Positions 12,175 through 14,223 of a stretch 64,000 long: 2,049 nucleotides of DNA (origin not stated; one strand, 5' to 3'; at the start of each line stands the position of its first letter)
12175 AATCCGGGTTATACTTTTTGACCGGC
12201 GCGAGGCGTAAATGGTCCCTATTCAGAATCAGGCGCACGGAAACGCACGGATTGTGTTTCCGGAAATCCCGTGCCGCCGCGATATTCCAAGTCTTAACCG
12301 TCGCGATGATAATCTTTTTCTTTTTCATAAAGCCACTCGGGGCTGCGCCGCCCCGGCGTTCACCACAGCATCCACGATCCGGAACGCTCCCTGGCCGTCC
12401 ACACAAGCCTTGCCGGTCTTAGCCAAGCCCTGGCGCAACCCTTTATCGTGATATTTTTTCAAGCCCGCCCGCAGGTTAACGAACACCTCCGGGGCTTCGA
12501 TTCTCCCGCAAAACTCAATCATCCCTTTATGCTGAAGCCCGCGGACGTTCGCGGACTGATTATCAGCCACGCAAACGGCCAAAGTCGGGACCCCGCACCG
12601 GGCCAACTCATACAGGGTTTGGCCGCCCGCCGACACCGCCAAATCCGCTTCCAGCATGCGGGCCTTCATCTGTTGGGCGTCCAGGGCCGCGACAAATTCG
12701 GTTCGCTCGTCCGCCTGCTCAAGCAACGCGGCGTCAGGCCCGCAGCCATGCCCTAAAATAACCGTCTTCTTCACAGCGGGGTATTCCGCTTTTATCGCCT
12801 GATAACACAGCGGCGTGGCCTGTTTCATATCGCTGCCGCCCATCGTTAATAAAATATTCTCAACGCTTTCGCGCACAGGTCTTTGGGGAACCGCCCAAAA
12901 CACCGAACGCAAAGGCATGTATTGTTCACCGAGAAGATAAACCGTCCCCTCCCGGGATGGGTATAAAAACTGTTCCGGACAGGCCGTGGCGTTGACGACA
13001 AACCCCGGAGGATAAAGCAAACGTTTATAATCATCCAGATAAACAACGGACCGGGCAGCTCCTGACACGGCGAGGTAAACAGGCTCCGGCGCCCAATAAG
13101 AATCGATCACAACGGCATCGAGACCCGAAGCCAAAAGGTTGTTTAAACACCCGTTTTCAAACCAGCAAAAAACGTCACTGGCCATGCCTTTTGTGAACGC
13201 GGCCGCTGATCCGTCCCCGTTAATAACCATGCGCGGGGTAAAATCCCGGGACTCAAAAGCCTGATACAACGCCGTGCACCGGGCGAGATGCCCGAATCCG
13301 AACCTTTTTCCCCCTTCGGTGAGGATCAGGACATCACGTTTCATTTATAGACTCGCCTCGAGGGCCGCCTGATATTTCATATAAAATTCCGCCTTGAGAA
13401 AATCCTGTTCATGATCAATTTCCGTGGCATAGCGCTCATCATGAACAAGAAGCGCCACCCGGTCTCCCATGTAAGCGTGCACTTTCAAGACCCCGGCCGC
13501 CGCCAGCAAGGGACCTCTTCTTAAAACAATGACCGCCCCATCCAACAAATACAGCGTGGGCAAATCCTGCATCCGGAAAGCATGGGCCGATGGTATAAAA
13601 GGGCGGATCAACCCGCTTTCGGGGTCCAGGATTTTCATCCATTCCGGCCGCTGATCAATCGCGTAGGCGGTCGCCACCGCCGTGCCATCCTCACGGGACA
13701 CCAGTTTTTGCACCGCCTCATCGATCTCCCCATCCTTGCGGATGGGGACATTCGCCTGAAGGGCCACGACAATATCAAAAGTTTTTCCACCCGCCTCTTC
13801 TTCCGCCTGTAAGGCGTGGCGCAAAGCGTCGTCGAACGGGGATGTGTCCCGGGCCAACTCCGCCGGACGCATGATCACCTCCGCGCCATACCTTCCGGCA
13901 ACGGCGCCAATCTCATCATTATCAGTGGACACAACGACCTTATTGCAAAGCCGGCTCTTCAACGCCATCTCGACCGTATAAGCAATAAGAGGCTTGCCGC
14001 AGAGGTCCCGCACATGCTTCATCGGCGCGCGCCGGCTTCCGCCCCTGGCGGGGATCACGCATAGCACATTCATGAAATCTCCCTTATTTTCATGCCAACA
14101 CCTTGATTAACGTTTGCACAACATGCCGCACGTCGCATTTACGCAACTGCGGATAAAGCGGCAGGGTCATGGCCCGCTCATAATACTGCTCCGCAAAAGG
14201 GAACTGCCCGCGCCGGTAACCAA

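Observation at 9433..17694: Complete pseudaminic acid pathway (pseB-pseC-pseH-pseG-pseI-pseF) embedded in a single-strand glycan locus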

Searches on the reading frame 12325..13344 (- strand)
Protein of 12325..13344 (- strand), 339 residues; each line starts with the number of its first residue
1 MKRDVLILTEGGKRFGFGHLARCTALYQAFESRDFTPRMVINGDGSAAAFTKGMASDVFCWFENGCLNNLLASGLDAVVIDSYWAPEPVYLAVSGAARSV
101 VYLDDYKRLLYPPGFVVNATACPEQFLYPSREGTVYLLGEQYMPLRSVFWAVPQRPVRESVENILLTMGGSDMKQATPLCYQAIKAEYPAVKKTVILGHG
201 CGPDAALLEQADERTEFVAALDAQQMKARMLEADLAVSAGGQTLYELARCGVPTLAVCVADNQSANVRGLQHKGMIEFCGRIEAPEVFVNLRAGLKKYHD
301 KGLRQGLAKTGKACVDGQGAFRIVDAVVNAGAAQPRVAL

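Call 3: search_protein_families(library=ncbifam, proteins=[window:12325-13344:-], max_evalue=0.00001)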
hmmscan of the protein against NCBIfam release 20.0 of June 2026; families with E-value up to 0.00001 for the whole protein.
window:12325-13344:- (339 aa): 1 family
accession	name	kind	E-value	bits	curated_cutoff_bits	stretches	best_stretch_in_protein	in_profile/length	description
TIGR03590.1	PseG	equivalog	2.9e-35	122.2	153.55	1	5-268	3-278/280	UDP-2,4-diacetamido-2,4,6-trideoxy-beta-L-altropyranose hydrolase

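Call 4: search_protein_families(library=pfam, proteins=[window:12325-13344:-], max_evalue=0.00001)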
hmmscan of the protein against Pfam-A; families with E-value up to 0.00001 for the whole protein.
window:12325-13344:- (339 aa): 0 families

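Call 24: search_solved_structures(query=window:12325-13344:-, max_evalue=0.01, show_alignments=2)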
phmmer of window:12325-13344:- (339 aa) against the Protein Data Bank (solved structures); distinct sequences matched with E-value up to 0.01: 0.

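Call 27: search_protein_families(library=pfam, proteins=[window:12325-13344:-], max_evalue=5)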
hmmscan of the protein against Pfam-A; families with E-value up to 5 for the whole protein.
window:12325-13344:- (339 aa): 1 family
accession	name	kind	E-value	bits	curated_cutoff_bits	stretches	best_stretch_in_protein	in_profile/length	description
PF04101.22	Glyco_tran_28_C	-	0.00013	22.5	22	1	168-277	5-121/166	Glycosyltransferase family 28 C-terminal domain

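Call 82: search_solved_structures(query=A3, max_evalue=1, show_alignments=1)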
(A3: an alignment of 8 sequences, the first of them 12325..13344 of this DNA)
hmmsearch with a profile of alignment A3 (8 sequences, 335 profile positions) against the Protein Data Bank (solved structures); distinct sequences matched with E-value up to 1: 10.
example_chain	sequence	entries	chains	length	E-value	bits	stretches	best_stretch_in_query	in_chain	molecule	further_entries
3hbm_A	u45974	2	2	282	1.3e-22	83.3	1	2-279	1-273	UDP-sugar hydrolase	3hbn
10zg_A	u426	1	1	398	5.3e-06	28.6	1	163-330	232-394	Glycosyl transferase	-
7d1i_A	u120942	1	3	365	0.00022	23.3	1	216-329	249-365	UDP-N-acetylglucosamine--N-acetylmuramyl-(pentapeptide) pyrophosphoryl-undecaprenol N-acet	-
7vlb_A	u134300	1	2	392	0.00095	21.2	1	175-328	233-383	UDP-glycosyltransferase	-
6kqx_A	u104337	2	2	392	0.006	18.6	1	174-328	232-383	Uncharacterized UDP-glucosyltransferase YjiC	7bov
6kqw_A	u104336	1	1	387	0.0079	18.2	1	174-328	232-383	Uncharacterized UDP-glucosyltransferase YjiC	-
9wde_A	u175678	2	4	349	0.011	17.7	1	160-310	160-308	Processive diacylglycerol beta-glucosyltransferase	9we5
3s2u_A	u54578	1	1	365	0.054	15.4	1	164-326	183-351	UDP-N-acetylglucosamine--N-acetylmuramyl-(pentapeptide) pyrophosphoryl-undecaprenol N-acet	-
9n2w_A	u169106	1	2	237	0.21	13.5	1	206-257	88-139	Dienelactone hydrolase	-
5utv_A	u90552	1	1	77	0.24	13.3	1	74-127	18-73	Papain-like proteinase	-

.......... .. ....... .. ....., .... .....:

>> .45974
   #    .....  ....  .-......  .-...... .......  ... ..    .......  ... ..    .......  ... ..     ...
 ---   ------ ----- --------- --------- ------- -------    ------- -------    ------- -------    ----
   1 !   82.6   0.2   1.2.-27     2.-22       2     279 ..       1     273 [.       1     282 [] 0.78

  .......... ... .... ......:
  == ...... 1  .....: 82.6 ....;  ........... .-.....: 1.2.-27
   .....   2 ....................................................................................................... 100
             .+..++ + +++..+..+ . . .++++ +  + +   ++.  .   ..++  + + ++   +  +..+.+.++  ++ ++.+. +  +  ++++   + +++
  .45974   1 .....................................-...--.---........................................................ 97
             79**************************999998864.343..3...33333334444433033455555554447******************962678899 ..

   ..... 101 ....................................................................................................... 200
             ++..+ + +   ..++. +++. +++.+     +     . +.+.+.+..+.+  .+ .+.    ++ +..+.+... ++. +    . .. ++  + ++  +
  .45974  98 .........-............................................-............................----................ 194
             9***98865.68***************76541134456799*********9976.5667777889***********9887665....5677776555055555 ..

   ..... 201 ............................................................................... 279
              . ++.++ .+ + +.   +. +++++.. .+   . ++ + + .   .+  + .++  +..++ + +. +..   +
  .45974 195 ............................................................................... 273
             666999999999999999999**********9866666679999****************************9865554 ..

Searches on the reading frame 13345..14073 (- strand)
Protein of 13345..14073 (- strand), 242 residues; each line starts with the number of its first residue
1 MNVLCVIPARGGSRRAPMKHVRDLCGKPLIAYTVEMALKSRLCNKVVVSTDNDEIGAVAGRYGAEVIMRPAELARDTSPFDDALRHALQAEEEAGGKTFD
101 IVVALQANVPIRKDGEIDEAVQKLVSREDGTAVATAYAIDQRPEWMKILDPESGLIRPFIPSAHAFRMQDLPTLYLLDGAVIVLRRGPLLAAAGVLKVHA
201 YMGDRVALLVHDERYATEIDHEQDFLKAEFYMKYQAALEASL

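Call 3: search_protein_families(library=ncbifam, proteins=[window:13345-14073:-], max_evalue=0.00001)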
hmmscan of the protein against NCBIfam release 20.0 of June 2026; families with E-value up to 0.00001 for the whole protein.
window:13345-14073:- (242 aa): 7 families
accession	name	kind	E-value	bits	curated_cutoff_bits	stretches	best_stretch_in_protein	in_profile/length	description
TIGR03584.1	PseF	equivalog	8.3e-35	120.4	205.7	1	4-232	1-220/222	pseudaminic acid cytidylyltransferase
NF003950.0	PRK05450.1-3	subfamily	8.3e-21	74.4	234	1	1-137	1-129/248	3-deoxy-manno-octulosonate cytidylyltransferase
NF003952.0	PRK05450.1-5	subfamily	4.4e-20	71.9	193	1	1-140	1-132/250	3-deoxy-manno-octulosonate cytidylyltransferase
NF009905.0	PRK13368.1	subfamily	3.7e-17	62.5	255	1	1-138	1-128/243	3-deoxy-manno-octulosonate cytidylyltransferase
NF003948.0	PRK05450.1-1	equivalog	2.1e-14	53.3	281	1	1-136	4-130/248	3-deoxy-manno-octulosonate cytidylyltransferase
TIGR00466.1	kdsB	equivalog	1.2e-11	44.5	155.2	1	1-132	1-124/241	3-deoxy-manno-octulosonate cytidylyltransferase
TIGR00453.1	ispD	equivalog_domain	9.6e-06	25.2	181.3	0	5-136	2-129/219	2-C-methyl-D-erythritol 4-phosphate cytidylyltransferase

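Call 4: search_protein_families(library=pfam, proteins=[window:13345-14073:-], max_evalue=0.00001)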
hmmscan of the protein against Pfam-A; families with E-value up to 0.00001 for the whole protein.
window:13345-14073:- (242 aa): 2 families
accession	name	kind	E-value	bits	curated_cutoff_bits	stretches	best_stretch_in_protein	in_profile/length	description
PF02348.25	CTP_transf_3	-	3.8e-23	82.9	22.6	1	5-128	2-118/217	Cytidylyltransferase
PF01128.25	IspD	-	2e-06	28.1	27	0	3-132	1-125/221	2-C-methyl-D-erythritol 4-phosphate cytidylyltransferase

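Call 25: search_solved_structures(query=window:13345-14073:-, max_evalue=0.001, show_alignments=1)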
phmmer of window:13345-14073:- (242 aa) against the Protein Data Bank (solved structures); distinct sequences matched with E-value up to 0.001: 18.
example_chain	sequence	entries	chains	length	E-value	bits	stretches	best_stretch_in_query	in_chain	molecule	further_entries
9ftb_A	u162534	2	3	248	1.6e-22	83.4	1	4-229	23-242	NeuA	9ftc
6ifd_A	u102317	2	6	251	4.6e-19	72.1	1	4-184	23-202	CMP-N-acetylneuraminate Synthetase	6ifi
1eyr_A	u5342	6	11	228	8e-18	68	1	4-230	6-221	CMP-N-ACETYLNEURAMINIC ACID SYNTHETASE | N-acylneuraminate cytidylyltransferase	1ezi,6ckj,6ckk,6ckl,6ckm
9t4z_A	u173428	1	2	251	8e-15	58.2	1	2-224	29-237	PpNeuA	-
1qwj_A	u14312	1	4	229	3.4e-14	56.2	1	5-131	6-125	cytidine monophospho-N-acetylneuraminic acid synthetase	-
3duv_A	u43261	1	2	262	8e-10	41.9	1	3-72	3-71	3-deoxy-manno-octulosonate cytidylyltransferase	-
1vh3_A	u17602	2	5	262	8e-10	41.8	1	3-72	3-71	3-deoxy-manno-octulosonate cytidylyltransferase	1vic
3tqd_A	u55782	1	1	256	6.1e-09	39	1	4-124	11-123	3-deoxy-manno-octulosonate cytidylyltransferase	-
4xwi_A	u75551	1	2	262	9.1e-09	38.4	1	5-135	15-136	3-deoxy-manno-octulosonate cytidylyltransferase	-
3jtj_A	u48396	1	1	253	1.9e-08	37.3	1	1-123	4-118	3-deoxy-manno-octulosonate cytidylyltransferase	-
8ees_A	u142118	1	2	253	5.5e-08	35.8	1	4-133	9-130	3-deoxy-manno-octulosonate cytidylyltransferase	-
1vh1_A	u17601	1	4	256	2.3e-07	33.8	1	2-130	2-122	3-deoxy-manno-octulosonate cytidylyltransferase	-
3k8d_A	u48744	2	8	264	2.6e-07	33.7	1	2-130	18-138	3-deoxy-manno-octulosonate cytidylyltransferase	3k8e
1gq9_A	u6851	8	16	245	9.4e-07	31.8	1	4-78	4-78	3-DEOXY-MANNO-OCTULOSONATE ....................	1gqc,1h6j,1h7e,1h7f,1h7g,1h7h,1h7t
3oam_A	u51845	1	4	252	9.4e-06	28.5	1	3-71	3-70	3-deoxy-manno-octulosonate cytidylyltransferase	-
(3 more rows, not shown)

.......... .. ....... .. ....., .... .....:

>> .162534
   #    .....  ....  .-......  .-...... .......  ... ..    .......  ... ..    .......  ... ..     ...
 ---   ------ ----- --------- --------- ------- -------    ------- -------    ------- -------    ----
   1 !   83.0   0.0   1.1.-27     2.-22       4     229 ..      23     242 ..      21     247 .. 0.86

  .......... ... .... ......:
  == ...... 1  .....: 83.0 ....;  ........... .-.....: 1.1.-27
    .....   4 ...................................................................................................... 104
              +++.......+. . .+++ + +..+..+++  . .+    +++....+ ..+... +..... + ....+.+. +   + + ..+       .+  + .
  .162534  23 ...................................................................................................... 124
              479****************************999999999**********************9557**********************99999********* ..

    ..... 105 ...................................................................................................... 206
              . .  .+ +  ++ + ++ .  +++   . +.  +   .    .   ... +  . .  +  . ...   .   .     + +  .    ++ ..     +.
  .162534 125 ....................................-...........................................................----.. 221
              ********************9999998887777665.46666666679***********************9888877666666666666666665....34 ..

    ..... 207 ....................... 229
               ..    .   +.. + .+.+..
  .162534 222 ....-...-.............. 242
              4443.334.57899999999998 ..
